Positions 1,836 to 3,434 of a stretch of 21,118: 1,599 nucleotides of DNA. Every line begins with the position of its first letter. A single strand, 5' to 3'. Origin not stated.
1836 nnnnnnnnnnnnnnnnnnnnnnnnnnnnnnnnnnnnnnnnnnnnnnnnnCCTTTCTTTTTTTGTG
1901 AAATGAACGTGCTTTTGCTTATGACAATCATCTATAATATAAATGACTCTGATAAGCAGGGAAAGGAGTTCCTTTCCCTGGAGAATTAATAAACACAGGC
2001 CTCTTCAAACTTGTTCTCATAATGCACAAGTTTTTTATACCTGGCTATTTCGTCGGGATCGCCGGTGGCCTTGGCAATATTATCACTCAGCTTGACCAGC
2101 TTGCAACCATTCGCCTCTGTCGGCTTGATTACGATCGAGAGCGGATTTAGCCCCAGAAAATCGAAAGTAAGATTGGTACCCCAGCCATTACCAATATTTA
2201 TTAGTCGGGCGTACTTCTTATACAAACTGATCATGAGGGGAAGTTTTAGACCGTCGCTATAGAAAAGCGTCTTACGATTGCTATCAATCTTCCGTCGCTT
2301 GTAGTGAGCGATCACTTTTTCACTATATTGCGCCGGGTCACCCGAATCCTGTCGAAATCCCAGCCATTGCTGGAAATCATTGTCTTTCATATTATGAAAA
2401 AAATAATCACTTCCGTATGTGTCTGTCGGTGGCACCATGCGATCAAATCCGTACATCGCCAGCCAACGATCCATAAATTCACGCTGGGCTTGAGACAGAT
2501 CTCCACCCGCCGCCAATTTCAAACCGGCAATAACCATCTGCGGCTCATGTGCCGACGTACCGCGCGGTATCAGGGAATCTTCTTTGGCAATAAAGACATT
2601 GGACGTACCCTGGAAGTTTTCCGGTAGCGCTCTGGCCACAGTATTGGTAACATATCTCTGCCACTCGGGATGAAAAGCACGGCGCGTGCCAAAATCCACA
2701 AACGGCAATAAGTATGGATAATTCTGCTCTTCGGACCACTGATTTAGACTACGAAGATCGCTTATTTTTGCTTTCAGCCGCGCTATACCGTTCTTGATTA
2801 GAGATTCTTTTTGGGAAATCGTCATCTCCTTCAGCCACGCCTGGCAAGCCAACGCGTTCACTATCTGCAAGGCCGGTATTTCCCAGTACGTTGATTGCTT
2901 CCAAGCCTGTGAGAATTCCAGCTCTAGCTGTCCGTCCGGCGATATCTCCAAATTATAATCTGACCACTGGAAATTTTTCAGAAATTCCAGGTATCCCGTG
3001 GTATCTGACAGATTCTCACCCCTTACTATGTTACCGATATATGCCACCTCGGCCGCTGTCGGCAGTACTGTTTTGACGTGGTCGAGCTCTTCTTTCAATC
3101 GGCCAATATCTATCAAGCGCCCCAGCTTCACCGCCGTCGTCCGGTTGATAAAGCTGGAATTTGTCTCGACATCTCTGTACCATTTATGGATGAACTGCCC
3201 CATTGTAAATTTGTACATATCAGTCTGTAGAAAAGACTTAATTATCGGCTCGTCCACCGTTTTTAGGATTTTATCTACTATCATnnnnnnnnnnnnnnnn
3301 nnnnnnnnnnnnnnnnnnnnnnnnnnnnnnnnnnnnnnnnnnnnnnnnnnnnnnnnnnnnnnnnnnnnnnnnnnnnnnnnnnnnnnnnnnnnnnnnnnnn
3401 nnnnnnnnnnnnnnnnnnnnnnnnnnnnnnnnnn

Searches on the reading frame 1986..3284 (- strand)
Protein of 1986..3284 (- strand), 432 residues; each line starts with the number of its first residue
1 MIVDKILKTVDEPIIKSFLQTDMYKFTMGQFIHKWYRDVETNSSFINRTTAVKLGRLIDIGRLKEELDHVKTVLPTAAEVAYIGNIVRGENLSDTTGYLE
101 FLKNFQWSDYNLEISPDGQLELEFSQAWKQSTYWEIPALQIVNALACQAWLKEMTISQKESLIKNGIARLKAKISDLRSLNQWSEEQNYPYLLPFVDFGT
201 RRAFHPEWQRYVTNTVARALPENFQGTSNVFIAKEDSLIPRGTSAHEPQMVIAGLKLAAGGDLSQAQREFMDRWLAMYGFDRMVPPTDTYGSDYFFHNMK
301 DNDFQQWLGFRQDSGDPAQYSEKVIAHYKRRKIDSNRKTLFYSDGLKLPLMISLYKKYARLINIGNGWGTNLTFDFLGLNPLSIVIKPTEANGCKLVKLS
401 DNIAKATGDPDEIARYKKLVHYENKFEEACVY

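Call 7: search_protein_families(library=pfam, proteins=[window:1986-3284:-])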
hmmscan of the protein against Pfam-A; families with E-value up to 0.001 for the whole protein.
window:1986-3284:- (432 aa): 2 families
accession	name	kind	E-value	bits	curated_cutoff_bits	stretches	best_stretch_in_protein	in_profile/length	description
PF04095.22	NAPRTase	-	7.8e-44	150.6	20.8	1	195-418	3-233/239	Nicotinate phosphoribosyltransferase (NAPRTase) family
PF17767.7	NAPRTase_N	-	1.7e-16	61.1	32.6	1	19-143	1-125/125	Nicotinate phosphoribosyltransferase (NAPRTase) N-terminal domain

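Call 17: find_homologous_proteins(query=window:1986-3284:-, max_evalue=1e-40)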
Query window:1986-3284:- (432 aa): 1253 proteins with E <= 1e-40 among 8000 candidates; the best 120 are listed.
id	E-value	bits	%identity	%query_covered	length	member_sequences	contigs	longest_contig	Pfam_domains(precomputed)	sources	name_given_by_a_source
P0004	7.0e-103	363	42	97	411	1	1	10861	PF04095.23,PF17767.8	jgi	-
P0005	7.3e-99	350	43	97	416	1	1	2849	PF04095.23,PF17767.8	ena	-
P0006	1.6e-98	349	42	98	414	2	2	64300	PF04095.23,PF17767.8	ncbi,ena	-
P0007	1.8e-97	345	43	99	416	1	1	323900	PF04095.23,PF17767.8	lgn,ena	-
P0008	4.9e-97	344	42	98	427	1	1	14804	PF04095.23,PF17767.8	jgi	jgi:nicotinate phosphoribosyltransferase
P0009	2.2e-96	341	44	98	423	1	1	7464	PF04095.23,PF17767.8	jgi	jgi:nicotinate phosphoribosyltransferase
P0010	4.6e-96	340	43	97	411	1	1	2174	PF04095.23,PF17767.8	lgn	-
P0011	5.1e-96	340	43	98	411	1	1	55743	PF04095.23,PF17767.8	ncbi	-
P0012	8.1e-96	340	43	98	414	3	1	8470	PF04095.23,PF17767.8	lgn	-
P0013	1.4e-95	339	41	98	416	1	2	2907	PF04095.23,PF17767.8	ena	-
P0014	2.8e-95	338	42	98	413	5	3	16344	PF04095.23,PF17767.8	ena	-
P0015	2.9e-95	338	43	97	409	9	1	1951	PF04095.23,PF17767.8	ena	-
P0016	3.5e-95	337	44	98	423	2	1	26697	PF04095.23,PF17767.8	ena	-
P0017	3.8e-95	337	41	97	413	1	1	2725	PF04095.23,PF17767.8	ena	-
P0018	5.9e-95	337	42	99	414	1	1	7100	PF04095.23,PF17767.8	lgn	-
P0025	3.2e-93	331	45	98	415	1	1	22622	PF04095.23,PF17767.8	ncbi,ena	-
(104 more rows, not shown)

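Call 40: find_encoding_contigs(protein=P0025, flank=10000, max_places=3)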
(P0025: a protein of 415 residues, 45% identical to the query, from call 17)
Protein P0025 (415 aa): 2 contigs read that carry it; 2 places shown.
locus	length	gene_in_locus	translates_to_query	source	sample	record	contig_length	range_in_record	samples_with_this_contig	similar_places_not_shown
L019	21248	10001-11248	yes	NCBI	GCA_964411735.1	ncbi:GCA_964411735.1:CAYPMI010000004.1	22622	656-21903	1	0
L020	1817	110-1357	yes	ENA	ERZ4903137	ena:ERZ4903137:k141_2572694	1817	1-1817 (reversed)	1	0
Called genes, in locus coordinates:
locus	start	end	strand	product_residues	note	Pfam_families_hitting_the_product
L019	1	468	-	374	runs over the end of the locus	?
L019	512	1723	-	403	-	PF00370:FGGY_N, PF02782:FGGY_C (faint)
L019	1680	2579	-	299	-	PF02558:ApbA (faint), PF01210:NAD_Gly3P_dh_N, PF07479:NAD_Gly3P_dh_C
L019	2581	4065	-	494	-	PF13847:Methyltransf_31, PF08241:Methyltransf_11, PF08242:Methyltransf_12 (weak), PF13649:Methyltransf_25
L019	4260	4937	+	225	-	PF00293:NUDIX, PF19368:WHD_AraR, PF21906:WHD_NrtR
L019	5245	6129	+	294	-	PF13672:PP2C_2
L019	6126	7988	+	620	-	-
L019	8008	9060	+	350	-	-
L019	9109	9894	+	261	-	-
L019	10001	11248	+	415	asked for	PF17767:NAPRTase_N, PF04095:NAPRTase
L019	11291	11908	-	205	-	PF01966:HD (weak)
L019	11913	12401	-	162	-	PF08433:KTI12 (weak), PF13238:AAA_18, PF13671:AAA_33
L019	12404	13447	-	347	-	PF02518:HATPase_c (weak), PF13581:HATPase_c_2, PF14213:DUF4325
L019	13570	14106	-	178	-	PF13302:Acetyltransf_3, PF00583:Acetyltransf_1 (weak)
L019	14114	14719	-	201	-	-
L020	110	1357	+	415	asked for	PF17767:NAPRTase_N, PF04095:NAPRTase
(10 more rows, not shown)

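Call 41: find_encoding_contigs(protein=P0006, flank=10000, max_places=3)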
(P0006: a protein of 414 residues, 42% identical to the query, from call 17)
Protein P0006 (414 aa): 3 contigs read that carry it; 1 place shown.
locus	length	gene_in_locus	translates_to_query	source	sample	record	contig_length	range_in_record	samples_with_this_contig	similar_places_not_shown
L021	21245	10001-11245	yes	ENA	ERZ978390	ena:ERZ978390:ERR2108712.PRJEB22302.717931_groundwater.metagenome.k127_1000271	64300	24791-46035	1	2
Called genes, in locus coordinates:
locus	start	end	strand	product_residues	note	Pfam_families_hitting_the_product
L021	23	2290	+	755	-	PF00912:Transgly, PF00905:Transpeptidase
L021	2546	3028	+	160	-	PF01746:tRNA_m1G_MT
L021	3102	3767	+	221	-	PF00293:NUDIX, PF19368:WHD_AraR, PF21906:WHD_NrtR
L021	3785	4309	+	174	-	PF13302:Acetyltransf_3, PF13420:Acetyltransf_4, PF00583:Acetyltransf_1, PF13523:Acetyltransf_8 (faint), PF13508:Acetyltransf_7 (weak)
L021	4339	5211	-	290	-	PF01513:NAD_kinase, PF20143:NAD_kinase_C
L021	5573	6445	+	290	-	-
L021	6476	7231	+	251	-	-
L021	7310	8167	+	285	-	PF13672:PP2C_2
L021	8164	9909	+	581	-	PF00069:Pkinase (faint)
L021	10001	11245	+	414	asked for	PF17767:NAPRTase_N, PF04095:NAPRTase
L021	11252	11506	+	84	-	PF00478:IMPDH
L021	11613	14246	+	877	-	-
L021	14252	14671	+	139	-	-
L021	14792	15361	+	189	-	PF00466:Ribosomal_L10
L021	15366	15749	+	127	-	PF16320:Ribosomal_L12_N, PF00542:Ribosomal_L12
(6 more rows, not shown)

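Call 42: find_encoding_contigs(protein=P0016, flank=10000, max_places=3)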
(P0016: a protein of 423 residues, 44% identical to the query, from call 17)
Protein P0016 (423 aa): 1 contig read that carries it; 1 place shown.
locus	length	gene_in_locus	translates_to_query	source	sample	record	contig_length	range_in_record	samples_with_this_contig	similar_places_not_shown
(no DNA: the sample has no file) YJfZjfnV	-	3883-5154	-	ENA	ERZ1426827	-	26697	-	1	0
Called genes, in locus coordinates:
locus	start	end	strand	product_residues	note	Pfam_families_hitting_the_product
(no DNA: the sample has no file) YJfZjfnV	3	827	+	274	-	?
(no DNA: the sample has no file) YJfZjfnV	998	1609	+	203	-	-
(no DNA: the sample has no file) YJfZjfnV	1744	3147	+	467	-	PF01513:NAD_kinase (weak)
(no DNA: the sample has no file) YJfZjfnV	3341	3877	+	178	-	-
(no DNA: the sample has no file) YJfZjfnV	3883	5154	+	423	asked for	PF17767:NAPRTase_N, PF04095:NAPRTase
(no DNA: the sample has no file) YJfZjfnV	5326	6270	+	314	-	PF13793:Pribosyltran_N, PF00156:Pribosyltran, PF14572:Pribosyl_synth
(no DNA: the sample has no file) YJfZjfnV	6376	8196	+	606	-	PF00795:CN_hydrolase, PF02540:NAD_synthase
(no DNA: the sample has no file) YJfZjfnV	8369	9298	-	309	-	PF03747:ADP_ribosyl_GH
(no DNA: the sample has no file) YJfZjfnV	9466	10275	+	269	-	PF00300:His_Phos_1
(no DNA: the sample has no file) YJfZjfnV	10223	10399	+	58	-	-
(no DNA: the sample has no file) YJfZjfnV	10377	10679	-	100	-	-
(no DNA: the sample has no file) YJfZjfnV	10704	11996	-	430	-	PF07690:MFS_1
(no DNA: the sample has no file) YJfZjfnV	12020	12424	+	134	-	PF07883:Cupin_2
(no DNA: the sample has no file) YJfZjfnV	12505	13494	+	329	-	-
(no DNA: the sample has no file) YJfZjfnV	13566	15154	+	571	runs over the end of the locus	PF00664:ABC_membrane, PF00005:ABC_tran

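Call 55: find_related_loci(query=A1, collection=metagenome_contigs, flank=6000)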
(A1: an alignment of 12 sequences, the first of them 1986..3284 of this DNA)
Query A1 (432 aa) in metagenome_contigs; peptide patterns used: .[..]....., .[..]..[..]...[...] (x = any residue, [..] = any of these).
600 stretches matched a pattern (row limit reached: there are more); 485 encode a relative of the query (tblastn E <= 1e-3); the best 80 are kept; 80 distinct loci.
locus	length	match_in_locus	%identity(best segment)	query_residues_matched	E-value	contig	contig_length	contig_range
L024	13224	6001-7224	43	13-432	7e-103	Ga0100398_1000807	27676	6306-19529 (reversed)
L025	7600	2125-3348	41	13-432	1e-99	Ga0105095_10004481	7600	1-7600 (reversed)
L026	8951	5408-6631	41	13-432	7e-99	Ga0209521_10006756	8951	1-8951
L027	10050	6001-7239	41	8-432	7e-98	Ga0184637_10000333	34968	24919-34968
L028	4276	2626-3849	41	13-432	1e-97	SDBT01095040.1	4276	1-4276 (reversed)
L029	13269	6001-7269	41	10-432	4e-97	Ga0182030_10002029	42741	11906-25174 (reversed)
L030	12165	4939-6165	41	14-432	7e-97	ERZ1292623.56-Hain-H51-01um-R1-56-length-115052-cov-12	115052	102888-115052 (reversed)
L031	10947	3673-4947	43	11-432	2e-96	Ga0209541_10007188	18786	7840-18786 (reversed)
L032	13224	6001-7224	43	11-432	3e-96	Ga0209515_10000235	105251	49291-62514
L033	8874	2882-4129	41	5-432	9e-96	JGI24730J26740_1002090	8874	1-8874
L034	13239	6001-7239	40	8-432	7e-96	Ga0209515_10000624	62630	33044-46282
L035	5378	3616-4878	41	10-425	5e-95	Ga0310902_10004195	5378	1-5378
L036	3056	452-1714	41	10-425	4e-97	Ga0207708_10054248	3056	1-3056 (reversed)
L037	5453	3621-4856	40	9-432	9e-95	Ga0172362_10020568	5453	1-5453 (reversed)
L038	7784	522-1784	40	10-432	1e-94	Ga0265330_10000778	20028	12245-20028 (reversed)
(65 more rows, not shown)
